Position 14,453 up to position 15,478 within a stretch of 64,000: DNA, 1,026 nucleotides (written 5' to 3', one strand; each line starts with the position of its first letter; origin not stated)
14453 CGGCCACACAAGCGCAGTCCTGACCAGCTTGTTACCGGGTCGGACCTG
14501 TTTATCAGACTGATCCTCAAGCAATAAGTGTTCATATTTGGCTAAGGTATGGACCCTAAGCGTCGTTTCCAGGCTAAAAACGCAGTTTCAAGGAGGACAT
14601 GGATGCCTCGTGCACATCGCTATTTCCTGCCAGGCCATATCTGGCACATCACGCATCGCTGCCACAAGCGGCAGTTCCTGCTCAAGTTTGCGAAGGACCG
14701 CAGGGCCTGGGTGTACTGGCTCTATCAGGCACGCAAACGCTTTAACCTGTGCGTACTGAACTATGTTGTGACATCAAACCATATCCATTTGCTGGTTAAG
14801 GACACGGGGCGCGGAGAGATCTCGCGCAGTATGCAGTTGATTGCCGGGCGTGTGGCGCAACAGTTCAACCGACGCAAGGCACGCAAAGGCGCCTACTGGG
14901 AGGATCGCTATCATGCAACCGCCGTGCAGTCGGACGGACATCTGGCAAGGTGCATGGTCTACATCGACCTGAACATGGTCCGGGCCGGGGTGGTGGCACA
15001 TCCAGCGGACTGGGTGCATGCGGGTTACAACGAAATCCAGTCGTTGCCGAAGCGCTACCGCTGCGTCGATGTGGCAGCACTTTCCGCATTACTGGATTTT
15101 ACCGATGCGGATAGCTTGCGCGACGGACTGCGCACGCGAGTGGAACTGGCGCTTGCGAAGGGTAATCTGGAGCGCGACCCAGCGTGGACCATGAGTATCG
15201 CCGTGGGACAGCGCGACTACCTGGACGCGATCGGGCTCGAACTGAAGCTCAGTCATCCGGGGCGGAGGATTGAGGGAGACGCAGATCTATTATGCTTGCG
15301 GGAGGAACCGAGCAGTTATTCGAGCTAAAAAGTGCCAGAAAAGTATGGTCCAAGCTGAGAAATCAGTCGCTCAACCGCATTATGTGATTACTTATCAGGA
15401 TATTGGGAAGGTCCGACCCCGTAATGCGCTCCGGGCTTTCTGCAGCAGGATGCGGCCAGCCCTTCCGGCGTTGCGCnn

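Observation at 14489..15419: RAYT transposase flanked by a perfect 11-bp inverted repeat (REPtron-like unit) separating the two halves of the pilus locus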

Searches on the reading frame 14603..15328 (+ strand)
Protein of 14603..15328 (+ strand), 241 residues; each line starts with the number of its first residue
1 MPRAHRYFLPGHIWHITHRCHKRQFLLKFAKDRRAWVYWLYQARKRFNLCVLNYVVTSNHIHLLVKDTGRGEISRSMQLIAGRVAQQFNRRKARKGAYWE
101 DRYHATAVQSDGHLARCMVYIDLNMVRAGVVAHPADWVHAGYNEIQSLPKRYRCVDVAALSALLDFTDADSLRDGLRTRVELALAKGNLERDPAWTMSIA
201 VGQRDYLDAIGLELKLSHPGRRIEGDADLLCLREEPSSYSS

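Call 3: search_protein_families(library=pfam, proteins=[window:14603-15328:+], max_evalue=0.01)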
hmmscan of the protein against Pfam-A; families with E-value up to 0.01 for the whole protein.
window:14603-15328:+ (241 aa): 1 family
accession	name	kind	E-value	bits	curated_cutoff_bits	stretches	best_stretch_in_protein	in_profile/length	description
PF01797.21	Y1_Tnp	-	1.8e-10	41.4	23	1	14-122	7-119/121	Transposase IS200 like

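Call 4: search_protein_families(library=ncbifam, proteins=[window:14603-15328:+], max_evalue=0.1)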
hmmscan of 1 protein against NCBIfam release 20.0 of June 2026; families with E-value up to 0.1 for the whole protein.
window:14603-15328:+ (241 aa): 2 families
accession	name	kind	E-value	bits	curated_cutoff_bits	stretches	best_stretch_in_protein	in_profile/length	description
NF047646.1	REP_Tyr_transpos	equivalog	6.5e-21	74.7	80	1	4-139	2-145/146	REP-associated tyrosine transposase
NF033573.1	transpos_IS200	equivalog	0.00039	20.7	55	1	20-108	19-112/126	IS200/IS605 family transposase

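Call 8: find_related_loci(query=window:14603-15328:+, collection=genome_contigs, flank=10000)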
Query window:14603-15328:+ (241 aa) in genome_contigs; peptide patterns used: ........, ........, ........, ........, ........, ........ (x = any residue, [..] = any of these).
329 stretches matched a pattern; 252 encode a relative of the query (tblastn E <= 1e-3); the best 80 are kept; 80 distinct loci.
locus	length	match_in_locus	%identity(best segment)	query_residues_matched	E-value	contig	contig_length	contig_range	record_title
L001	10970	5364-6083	90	1-240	5e-149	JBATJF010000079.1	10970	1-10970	MAG: Gammaproteobacteria bacterium isolate MFD10246_ilm_asm_bin8 k127_157670, whole genome shotgun sequence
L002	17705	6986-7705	88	1-240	9e-146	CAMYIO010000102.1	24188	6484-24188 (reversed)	MAG: uncultured Ectothiorhodospiraceae bacterium isolate FCS_Gamma_055 genome assembly, contig: scaffold_4044, whole gen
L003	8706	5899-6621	83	1-241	6e-139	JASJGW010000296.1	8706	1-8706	MAG: Gammaproteobacteria bacterium isolate ChS5.bin.15 ChesSed_k141_1831675, whole genome shotgun sequence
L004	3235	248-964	82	1-239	2e-140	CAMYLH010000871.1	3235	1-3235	MAG: uncultured Desulfobacterales bacterium isolate FCS_M_Desulfobacterota_02 genome assembly, contig: scaffold_77020, w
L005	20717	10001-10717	81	1-239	9e-134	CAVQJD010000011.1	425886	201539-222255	MAG: uncultured Gammaproteobacteria bacterium isolate MFD09779.bin.2.64 genome assembly, contig: contig_49144, whole gen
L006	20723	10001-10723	80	1-241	4e-131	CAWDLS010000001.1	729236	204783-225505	MAG: uncultured Gammaproteobacteria bacterium isolate MFD04944.bin.1.85 genome assembly, contig: contig_18039, whole gen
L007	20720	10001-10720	90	1-240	3e-148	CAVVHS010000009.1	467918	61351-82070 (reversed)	MAG: uncultured Gammaproteobacteria bacterium isolate MFD02832.bin.1.93 genome assembly, contig: contig_5550, whole geno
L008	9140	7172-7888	75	1-239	4e-124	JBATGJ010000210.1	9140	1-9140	MAG: Gammaproteobacteria bacterium isolate MFD10350_ilm_asm_bin17 k127_225924, whole genome shotgun sequence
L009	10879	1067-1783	62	1-239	2e-99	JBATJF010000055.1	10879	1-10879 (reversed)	MAG: Gammaproteobacteria bacterium isolate MFD10246_ilm_asm_bin8 k127_20916, whole genome shotgun sequence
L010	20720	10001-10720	59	1-240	2e-95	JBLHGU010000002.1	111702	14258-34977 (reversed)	MAG: Parasphingorhabdus sp. isolate 3300054976_34 Ga0535667_0000064, whole genome shotgun sequence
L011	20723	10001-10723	57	1-241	9e-95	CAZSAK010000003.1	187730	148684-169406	MAG TPA_asm: uncultured Chromatiaceae bacterium isolate SRP214966_co2_131 genome assembly, contig: NODE_27_length_187730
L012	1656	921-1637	58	1-239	9e-99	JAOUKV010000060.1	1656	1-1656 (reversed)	MAG: Gammaproteobacteria bacterium isolate 8_1_Jan_SF_Bin56 8_1_Jan_SF_Bin56_scaffold_75666_c1, whole genome shotgun seq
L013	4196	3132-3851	57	1-240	5e-93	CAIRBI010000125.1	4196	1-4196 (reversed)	MAG: uncultured Gammaproteobacteria bacterium isolate Loclat_bin-18874 genome assembly, contig: bin-18874:125/363, whole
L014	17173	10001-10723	59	1-241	8e-92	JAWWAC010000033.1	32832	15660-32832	MAG: Oleiphilaceae bacterium isolate HN14.bin.46 k141_606656_length_32832_cov_9.0000, whole genome shotgun sequence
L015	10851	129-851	57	1-241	2e-91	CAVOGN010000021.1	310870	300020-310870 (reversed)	MAG: uncultured Gammaproteobacteria bacterium isolate MFD09779.bin.2.82 genome assembly, contig: contig_9939, whole geno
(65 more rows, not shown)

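Call 44: find_homologous_proteins(query=window:14603-15328:+, max_evalue=1e-20)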
Query window:14603-15328:+ (241 aa): 7854 proteins with E <= 1e-20 among 8000 candidates; the best 120 are listed.
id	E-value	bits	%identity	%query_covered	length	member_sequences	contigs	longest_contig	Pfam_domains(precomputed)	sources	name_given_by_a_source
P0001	1.5e-146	504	90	100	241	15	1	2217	PF01797.22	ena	-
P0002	1.3e-136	472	83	99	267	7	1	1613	PF01797.22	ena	-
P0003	1.7e-136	471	83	100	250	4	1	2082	PF01797.22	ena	-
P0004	7.4e-136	469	83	99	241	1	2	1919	PF01797.22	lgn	-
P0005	7.3e-135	466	83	99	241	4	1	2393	PF01797.22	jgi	-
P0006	5.6e-134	463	81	99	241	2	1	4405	PF01797.22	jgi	-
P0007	7.3e-134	463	82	100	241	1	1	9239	PF01797.22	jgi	jgi:putative transposase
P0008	1.2e-133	462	82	99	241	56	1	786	PF01797.22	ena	-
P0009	2.4e-132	458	82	99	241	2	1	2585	PF01797.22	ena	-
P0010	2.7e-132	458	81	99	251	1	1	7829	PF01797.22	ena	-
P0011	4.5e-132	457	80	99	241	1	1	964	PF01797.22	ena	-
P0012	1.0e-131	456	81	99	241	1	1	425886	PF01797.22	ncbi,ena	-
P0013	1.3e-131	455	81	99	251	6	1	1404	PF01797.22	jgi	-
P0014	1.7e-131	455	82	99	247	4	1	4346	PF01797.22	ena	-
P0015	3.7e-131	454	80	100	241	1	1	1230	PF01797.22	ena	-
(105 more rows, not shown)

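Call 47: search_solved_structures(query=A1, max_evalue=1, show_alignments=1)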
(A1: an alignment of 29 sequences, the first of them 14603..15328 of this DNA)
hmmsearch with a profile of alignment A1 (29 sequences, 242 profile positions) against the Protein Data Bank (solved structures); distinct sequences matched with E-value up to 1: 2.
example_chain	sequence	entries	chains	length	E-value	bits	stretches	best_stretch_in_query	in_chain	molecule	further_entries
5aj3_F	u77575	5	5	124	0.2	14.3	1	87-138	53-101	MITORIBOSOMAL PROTEIN BS6M, MRPS6 | Mitochondrial ribosomal protein S6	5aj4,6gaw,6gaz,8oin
6ydp_AF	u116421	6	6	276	0.98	12.1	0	87-138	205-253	bS6m | Uncharacterized protein | Mitochondrial ribosomal protein S6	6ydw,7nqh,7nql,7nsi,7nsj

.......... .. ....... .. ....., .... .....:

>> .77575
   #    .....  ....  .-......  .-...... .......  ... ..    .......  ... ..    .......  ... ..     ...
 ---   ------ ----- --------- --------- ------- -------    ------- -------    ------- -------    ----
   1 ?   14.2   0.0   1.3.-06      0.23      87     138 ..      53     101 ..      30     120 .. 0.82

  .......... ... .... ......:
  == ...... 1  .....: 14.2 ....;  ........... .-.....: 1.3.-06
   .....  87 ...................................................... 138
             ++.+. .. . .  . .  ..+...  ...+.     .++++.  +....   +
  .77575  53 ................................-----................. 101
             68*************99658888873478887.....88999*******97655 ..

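Call 53: predict_structure(alignment_id=A1)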
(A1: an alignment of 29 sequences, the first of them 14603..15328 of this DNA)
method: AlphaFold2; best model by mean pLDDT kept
length: 241 residues; sequences in the alignment: 29
mean_pLDDT: 85.4   pTM: 0.86
mean pLDDT of the five models: 85.4, 85.2, 84.8, 78.6, 67.8
residues with pLDDT >= 90: 132; 70-90: 72; 50-70: 28; < 50: 9
segments of 3 or more residues with pLDDT < 50: 1-5, 239-241
pLDDT, mean of each block of 10 residues (from residue 1): 56 86 67 91 96 92 93 90 82 67 84 95 94 94 85 92 95 96 92 90 92 70 87 70 39
secondary structure, 60 per line:
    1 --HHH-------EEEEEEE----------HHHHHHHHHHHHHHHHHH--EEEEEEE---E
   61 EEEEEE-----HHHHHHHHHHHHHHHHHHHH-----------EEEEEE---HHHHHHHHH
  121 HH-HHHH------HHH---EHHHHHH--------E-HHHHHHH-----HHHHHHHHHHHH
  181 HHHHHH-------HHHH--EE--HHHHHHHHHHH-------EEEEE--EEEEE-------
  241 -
elements in order: E13-19 H30-47 E50-56 E60-66 H72-91 E103-108 H112-122 H124-127 H141-146 H157-163 H169-186 H194-197 H204-214 E222-226 E229-233

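Call 56: fold_search(model_id=the predicted structure, library=pdb)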
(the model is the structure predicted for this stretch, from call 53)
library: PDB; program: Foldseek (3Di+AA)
matches with E <= 10: 1322; with E <= 0.001: 20
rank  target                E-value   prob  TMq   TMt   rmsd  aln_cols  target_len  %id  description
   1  4er8_A                4.7e-06  1.00  0.50  0.70   7.0       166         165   19  Structure of the REP associates tyrosine transposase bound to a REP hairpin (released 2012-08-15)
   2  2xma_A                2.9e-04  1.00  0.35  0.57   3.7       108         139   18  DEINOCOCCUS RADIODURANS ISDRA2 TRANSPOSASE RIGHT END DNA COMPLEX (released 2010-10-13)
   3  2vic_A                3.3e-04  1.00  0.37  0.56  12.4       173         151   16  CRYSTAL STRUCTURE OF THE ISHP608 TRANSPOSASE IN COMPLEX with Left end 26- mer DNA and manganese (released 2008-02-19)
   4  2xma_E                3.5e-04  1.00  0.35  0.56   3.7       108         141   18  DEINOCOCCUS RADIODURANS ISDRA2 TRANSPOSASE RIGHT END DNA COMPLEX (released 2010-10-13)
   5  2vjv_A                4.1e-04  1.00  0.36  0.64   2.8       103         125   18  Crystal structure of the IS608 transposase in complex with left end 26-mer DNA hairpin and a 6-mer DNA representing th (released 2008-02-19)
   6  2xo6_A                4.7e-04  1.00  0.35  0.59   3.7       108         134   18  DEINOCOCCUS RADIODURANS ISDRA2 TRANSPOSASE Y132F MUTANT COMPLEXED WITH LEFT END RECOGNITION AND CLEAVAGE SITE (released 2010-10-13)
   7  2xma_B                4.9e-04  1.00  0.35  0.59   3.7       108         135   18  DEINOCOCCUS RADIODURANS ISDRA2 TRANSPOSASE RIGHT END DNA COMPLEX (released 2010-10-13)
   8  2xo6_D                5.2e-04  1.00  0.35  0.61   3.7       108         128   18  DEINOCOCCUS RADIODURANS ISDRA2 TRANSPOSASE Y132F MUTANT COMPLEXED WITH LEFT END RECOGNITION AND CLEAVAGE SITE (released 2010-10-13)
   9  2xm3_B                5.2e-04  1.00  0.35  0.61   3.6       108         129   18  Deinococcus radiodurans ISDra2 Transposase Left end DNA complex (released 2010-10-13)
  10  2vju_A                5.5e-04  1.00  0.36  0.63   3.4       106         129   15  Crystal structure of the IS608 transposase in complex with the complete Right end 35-mer DNA and manganese (released 2008-02-19)
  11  2xm3_D                5.5e-04  1.00  0.35  0.61   3.6       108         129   18  Deinococcus radiodurans ISDra2 Transposase Left end DNA complex (released 2010-10-13)
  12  2xqc_D                6.2e-04  1.00  0.35  0.60   3.6       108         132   18  DEINOCOCCUS RADIODURANS ISDRA2 TRANSPOSASE COMPLEXED WITH LEFT END RECOGNITION AND CLEAVAGE SITE AND ZN (released 2010-10-13)
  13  2a6m_A                6.6e-04  1.00  0.36  0.62   2.6       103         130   16  Crystal Structure of the ISHp608 Transposase (released 2005-10-25)
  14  2xm3_A                6.6e-04  1.00  0.35  0.62   3.7       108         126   18  Deinococcus radiodurans ISDra2 Transposase Left end DNA complex (released 2010-10-13)
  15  2a6m_B                7.0e-04  1.00  0.36  0.56   9.9       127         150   17  Crystal Structure of the ISHp608 Transposase (released 2005-10-25)
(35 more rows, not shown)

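Call 69: search_dna_similar(query=window:14603-15328:+, collection=plasmids, mode=protein, max_evalue=1e-20, max_rows=15)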
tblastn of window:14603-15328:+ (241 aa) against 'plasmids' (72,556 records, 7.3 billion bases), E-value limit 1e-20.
Records with a match: 3; places in all: 3; records where one place covers at least 80% of the query: 0.
Best place of each record, by identity: <60% 3.
By first word of the organism name: Rhodospirillum 2; Skermanella 1.
By predicted mobility (MOB-suite, as given by PLSDB): non-mobilizable 2; mobilizable 1.
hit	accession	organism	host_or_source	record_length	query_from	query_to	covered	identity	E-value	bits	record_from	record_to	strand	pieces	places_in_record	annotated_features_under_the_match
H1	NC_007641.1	Rhodospirillum rubrum ATCC 11170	-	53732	1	142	59%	38.7%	3e-21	99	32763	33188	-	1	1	transposase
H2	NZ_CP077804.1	Rhodospirillum rubrum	cell culture,culture collection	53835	1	142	59%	38.7%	3e-21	99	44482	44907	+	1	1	transposase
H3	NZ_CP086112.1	Skermanella rosea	single cell,hydrocarbon-contaminated ...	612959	1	145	60%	36.1%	6e-22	100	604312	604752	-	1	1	transposase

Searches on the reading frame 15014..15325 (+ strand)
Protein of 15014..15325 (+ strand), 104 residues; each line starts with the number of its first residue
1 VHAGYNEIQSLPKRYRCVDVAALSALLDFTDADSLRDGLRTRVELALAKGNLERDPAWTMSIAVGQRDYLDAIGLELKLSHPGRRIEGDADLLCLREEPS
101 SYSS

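Call 72: search_protein_families(library=pfam, proteins=[window:15014-15325:+], max_evalue=10)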
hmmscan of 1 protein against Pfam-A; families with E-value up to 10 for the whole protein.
window:15014-15325:+ (104 aa): 0 families
